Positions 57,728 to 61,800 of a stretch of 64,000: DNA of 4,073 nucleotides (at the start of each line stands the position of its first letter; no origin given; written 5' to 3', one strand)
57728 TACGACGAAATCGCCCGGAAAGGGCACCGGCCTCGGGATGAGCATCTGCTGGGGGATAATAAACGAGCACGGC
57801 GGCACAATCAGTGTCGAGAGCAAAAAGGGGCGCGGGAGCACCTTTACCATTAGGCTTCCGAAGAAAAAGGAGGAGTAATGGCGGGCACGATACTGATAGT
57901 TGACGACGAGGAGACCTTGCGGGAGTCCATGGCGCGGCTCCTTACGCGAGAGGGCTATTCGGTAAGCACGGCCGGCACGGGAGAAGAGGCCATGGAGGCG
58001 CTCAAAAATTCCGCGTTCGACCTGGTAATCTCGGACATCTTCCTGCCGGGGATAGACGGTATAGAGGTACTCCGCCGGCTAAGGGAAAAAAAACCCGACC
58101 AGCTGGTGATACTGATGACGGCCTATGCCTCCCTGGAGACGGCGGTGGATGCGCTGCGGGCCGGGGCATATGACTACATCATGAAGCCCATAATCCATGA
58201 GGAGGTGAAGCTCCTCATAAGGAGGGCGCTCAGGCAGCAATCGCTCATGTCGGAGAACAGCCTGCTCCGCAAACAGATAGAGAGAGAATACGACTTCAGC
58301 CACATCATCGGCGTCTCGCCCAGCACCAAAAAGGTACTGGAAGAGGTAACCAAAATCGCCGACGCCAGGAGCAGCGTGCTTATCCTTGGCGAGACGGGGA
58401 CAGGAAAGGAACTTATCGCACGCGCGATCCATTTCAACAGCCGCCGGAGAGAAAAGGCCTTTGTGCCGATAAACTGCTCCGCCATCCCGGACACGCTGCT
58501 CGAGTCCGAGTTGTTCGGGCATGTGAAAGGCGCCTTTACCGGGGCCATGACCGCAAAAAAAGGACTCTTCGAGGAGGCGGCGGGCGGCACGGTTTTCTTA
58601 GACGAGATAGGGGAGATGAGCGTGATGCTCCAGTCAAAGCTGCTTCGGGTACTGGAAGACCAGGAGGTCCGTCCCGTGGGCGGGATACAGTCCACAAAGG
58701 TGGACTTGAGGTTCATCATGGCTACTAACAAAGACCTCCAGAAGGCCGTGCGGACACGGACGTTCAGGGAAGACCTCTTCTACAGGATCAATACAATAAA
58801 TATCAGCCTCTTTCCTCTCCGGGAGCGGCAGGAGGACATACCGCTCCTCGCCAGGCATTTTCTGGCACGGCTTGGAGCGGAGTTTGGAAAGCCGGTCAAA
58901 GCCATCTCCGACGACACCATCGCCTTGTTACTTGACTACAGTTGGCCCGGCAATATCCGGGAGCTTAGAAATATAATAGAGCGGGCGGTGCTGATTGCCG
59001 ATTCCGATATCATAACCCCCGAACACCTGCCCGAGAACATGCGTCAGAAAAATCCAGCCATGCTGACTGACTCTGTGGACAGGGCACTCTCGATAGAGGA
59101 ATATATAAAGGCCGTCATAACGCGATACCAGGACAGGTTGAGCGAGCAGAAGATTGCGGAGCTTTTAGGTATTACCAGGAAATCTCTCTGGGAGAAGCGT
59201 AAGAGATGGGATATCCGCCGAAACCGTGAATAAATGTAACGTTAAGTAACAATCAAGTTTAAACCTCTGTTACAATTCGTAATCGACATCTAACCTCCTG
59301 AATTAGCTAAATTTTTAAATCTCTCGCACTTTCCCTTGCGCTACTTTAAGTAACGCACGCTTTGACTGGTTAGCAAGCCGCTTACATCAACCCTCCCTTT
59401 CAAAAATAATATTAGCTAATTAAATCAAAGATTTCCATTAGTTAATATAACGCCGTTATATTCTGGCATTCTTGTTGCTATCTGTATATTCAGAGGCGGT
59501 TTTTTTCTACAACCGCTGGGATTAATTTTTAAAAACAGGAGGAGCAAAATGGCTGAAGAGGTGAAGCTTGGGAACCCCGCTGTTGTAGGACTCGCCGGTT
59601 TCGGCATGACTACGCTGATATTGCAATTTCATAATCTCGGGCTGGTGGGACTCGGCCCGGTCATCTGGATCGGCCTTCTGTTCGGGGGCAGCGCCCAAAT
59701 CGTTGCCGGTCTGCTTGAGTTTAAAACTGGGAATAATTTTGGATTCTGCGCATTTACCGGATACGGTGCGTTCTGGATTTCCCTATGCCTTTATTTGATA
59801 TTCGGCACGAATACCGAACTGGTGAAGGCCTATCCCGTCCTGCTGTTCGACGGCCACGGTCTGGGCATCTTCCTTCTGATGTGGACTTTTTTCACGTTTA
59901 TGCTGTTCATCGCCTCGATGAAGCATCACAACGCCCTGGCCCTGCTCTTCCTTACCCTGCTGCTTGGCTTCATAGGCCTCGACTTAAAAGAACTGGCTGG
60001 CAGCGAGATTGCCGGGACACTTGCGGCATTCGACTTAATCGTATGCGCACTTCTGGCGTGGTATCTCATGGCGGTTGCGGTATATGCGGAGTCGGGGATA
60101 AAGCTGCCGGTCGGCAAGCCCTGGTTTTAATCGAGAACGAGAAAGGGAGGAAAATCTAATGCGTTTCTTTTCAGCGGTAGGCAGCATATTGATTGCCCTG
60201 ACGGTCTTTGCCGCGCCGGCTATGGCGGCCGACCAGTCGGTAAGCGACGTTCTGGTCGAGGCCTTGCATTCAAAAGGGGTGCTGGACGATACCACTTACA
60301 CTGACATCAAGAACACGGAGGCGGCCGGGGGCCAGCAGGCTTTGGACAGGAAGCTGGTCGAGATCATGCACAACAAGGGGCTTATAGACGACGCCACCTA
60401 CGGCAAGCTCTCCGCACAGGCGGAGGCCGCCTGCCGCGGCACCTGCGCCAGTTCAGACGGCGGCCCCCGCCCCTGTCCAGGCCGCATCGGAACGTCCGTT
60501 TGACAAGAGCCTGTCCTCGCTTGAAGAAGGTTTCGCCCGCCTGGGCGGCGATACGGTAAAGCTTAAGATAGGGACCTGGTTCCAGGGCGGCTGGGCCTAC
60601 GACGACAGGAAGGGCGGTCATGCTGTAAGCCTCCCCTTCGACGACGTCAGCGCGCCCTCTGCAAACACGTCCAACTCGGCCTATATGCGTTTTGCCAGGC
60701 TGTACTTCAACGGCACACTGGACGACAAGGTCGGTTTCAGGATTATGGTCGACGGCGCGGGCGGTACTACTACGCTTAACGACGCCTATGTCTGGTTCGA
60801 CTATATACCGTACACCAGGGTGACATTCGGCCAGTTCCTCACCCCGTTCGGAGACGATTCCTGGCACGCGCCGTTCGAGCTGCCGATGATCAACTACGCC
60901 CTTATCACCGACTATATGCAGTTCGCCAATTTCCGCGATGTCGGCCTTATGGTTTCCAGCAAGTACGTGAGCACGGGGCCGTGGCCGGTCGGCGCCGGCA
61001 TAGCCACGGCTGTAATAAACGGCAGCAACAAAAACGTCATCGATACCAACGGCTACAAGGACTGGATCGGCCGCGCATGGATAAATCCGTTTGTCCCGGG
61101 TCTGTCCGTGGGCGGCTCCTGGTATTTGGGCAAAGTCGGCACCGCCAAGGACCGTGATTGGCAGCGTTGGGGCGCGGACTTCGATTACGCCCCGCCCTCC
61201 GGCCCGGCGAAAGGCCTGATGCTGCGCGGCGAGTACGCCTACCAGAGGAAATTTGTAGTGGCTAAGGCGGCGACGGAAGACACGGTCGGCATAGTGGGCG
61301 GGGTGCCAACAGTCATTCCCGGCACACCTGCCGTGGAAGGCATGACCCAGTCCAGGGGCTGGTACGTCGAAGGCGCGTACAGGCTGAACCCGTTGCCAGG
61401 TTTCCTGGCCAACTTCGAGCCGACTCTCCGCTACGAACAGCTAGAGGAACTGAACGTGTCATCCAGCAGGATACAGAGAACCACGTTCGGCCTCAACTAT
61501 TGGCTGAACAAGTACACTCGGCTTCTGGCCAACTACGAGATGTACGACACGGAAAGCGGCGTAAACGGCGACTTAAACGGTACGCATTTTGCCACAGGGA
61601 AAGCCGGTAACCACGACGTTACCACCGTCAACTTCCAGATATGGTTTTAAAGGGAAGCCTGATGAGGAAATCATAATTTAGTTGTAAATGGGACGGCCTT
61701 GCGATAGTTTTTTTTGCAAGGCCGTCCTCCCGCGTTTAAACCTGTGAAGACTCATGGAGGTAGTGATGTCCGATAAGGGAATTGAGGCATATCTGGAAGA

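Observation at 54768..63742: CrbS/CrbR-like acetate-switch regulon: DUF4212 + SSS-domain histidine kinase + NtrC-type regulator upstream of a sigma-54 promoter driving satP-porin-acs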

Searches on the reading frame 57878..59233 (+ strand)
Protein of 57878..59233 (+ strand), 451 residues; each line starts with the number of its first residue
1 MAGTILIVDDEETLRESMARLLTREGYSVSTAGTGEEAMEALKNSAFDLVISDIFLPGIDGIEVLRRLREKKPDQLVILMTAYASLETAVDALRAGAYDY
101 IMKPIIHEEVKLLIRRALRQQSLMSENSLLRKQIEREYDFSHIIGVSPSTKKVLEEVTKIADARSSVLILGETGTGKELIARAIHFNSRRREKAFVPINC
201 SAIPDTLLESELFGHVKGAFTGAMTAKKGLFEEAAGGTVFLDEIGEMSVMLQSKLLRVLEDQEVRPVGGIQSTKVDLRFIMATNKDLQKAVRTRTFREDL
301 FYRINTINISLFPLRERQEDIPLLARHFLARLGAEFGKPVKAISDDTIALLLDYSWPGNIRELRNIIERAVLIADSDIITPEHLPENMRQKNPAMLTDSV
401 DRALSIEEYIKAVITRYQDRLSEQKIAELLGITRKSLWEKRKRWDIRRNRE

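Call 5: search_protein_families(library=pfam, proteins=[window:57878-59233:+])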
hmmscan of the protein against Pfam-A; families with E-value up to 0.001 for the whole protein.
window:57878-59233:+ (451 aa): 12 families
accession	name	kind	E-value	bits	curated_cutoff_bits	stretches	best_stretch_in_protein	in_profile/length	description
PF00158.32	Sigma54_activat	-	6.3e-70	234.7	20.2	1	143-309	1-167/168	Sigma-54 interaction domain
PF00072.30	Response_reg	-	7.5e-32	110.2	30.2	1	5-111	1-107/111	Response regulator receiver domain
PF25601.1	AAA_lid_14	-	1.6e-31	108.4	27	1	315-394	1-80/87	AAA+ ATPase lid domain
PF14532.12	Sigma54_activ_2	-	7.3e-18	65.6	25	1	144-314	1-138/138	Sigma-54 interaction domain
PF07724.20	AAA_2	-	4.7e-08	33.7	27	1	165-294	4-134/166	AAA domain (Cdc48 subfamily)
PF07728.20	AAA_5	-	2.3e-07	31.3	22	1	167-285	2-123/139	AAA domain (dynein-related subfamily)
PF00004.35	AAA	-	1e-05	26.4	21.2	1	167-294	1-122/131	ATPase family associated with various cellular activities (AAA)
PF01695.23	IstB_IS21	-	0.00021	21.3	24.1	1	76-191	8-119/238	IstB-like ATP binding protein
PF23198.2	PDE8A_N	-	0.00031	21.1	29.6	1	5-80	13-89/147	PDE8A-like, N-terminal domain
PF02954.25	HTH_8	-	0.00035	20.7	22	0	424-444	22-42/42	Bacterial regulatory protein, Fis family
PF01078.27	Mg_chelatase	-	0.00035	20.5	20.3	0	222-269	93-140/207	Magnesium chelatase, subunit ChlI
PF00493.29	MCM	-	0.00045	19.8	23.3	1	151-265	45-151/224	MCM P-loop domain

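Call 6: search_protein_families(library=ncbifam, proteins=[window:57878-59233:+])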
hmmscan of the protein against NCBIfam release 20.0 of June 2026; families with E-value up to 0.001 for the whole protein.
window:57878-59233:+ (451 aa): 122 families (the best 25 are shown)
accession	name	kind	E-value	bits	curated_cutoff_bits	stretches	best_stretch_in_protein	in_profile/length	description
NF008469.0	PRK11361.1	equivalog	2.5e-145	484.7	714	1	4-445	6-455/461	acetoacetate metabolism transcriptional regulator AtoC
TIGR01818.1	ntrC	equivalog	1e-123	413.6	558.6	1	5-425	1-422/463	nitrogen regulation protein NR(I)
TIGR02915.1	PEP_resp_reg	equivalog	2.3e-117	392.6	502.6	1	5-446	1-444/445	PEP-CTERM-box response regulator transcription factor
NF007689.0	PRK10365.1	equivalog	4.7e-110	368.4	760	1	5-441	8-439/441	sigma-54-dependent response regulator transcription factor ZraR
NF051870.1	NAssimRespRegNtrX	equivalog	8.5e-110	367.7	600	1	4-442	3-448/452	nitrogen assimilation response regulator NtrX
NF041946.1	LuxO_transreg_Vib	equivalog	6.3e-109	364.8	800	1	21-432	15-423/463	quorum-sensing sigma-54 dependent transcriptional regulator LuxO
NF011695.0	PRK15115.1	equivalog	2.5e-107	359.4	763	1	4-414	8-408/445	two-component system response regulator GlrR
TIGR01817.1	nifA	equivalog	4.8e-107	358.9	528.85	1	119-401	176-455/534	nif-specific transcriptional activator NifA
NF008176.1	PRK10923.1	equivalog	1.2e-104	350.5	620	1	3-396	4-393/469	nitrogen regulation protein NR(I)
NF041552.1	TF_PrdR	equivalog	1.1e-101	341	795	1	131-443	255-575/577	sigma-54 dependent transcriptional regulator PrdR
NF049963.1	RespRegFlgRCampy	domain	3.6e-100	335.8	750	1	5-446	3-429/429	fla regulon two-component system response regulator FlgR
NF038308.1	RNA_repair_RtcR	equivalog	7.6e-98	328.6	650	1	82-439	119-489/530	RNA repair transcriptional activator RtcR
NF050807.1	TransRegFlbDCaul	equivalog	9.6e-93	311.5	750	1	16-408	14-387/454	sigma-54-dependent transcriptional regulator FlbD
NF003451.0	PRK05022.1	equivalog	3e-92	310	476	1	116-425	166-479/512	nitric oxide reductase transcriptional regulator NorR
NF011958.0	PRK15429.1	equivalog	1.9e-86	291.2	830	1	120-448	357-688/692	formate hydrogenlyase transcriptional activator FlhA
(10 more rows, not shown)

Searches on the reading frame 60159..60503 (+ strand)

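Call 5: search_protein_families(library=pfam, proteins=[window:60159-60503:+])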
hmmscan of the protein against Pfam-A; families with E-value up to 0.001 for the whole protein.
window:60159-60503:+ (114 aa): 0 families

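Call 6: search_protein_families(library=ncbifam, proteins=[window:60159-60503:+])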
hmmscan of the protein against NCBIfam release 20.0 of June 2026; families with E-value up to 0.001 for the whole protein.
window:60159-60503:+ (114 aa): 0 families

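Call 8: search_protein_families(library=pfam, proteins=[window:60159-60503:+], max_evalue=10)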
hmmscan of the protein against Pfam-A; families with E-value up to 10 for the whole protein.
window:60159-60503:+ (114 aa): 3 families
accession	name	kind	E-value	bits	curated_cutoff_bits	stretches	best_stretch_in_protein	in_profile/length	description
PF24654.2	CEP76_N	-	0.029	15.1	27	1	28-44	39-55/60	CEP76 N-terminal domain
PF00944.25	Peptidase_S3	-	0.045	14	21.2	1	49-89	11-53/159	Alphavirus core protein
PF00619.27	CARD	-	0.096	13.1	23.9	1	29-74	18-60/85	Caspase recruitment domain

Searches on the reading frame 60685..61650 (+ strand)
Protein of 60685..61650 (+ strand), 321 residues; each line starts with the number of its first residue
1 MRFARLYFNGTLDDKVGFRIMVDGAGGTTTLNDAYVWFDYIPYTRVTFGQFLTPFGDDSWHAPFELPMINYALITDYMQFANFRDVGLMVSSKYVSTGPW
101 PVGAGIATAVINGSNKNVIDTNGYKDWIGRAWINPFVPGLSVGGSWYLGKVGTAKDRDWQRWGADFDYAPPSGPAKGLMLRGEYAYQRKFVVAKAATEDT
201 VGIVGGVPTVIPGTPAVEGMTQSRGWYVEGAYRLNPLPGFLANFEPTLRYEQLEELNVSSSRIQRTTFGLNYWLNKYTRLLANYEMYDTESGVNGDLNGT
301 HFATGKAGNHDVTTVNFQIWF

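Call 5: search_protein_families(library=pfam, proteins=[window:60685-61650:+])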
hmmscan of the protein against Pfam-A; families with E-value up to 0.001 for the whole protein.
window:60685-61650:+ (321 aa): 2 families
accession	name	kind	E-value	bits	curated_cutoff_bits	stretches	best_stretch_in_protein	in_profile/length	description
PF07396.17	Porin_O_P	-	2.3e-09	37.4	20.9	1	1-94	29-130/370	Phosphate-selective porin O and P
PF13609.12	Porin_4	-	4.1e-08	33.8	27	1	9-290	57-308/310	Gram-negative porin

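Call 6: search_protein_families(library=ncbifam, proteins=[window:60685-61650:+])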
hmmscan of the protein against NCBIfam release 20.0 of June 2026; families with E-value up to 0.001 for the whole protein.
window:60685-61650:+ (321 aa): 0 families
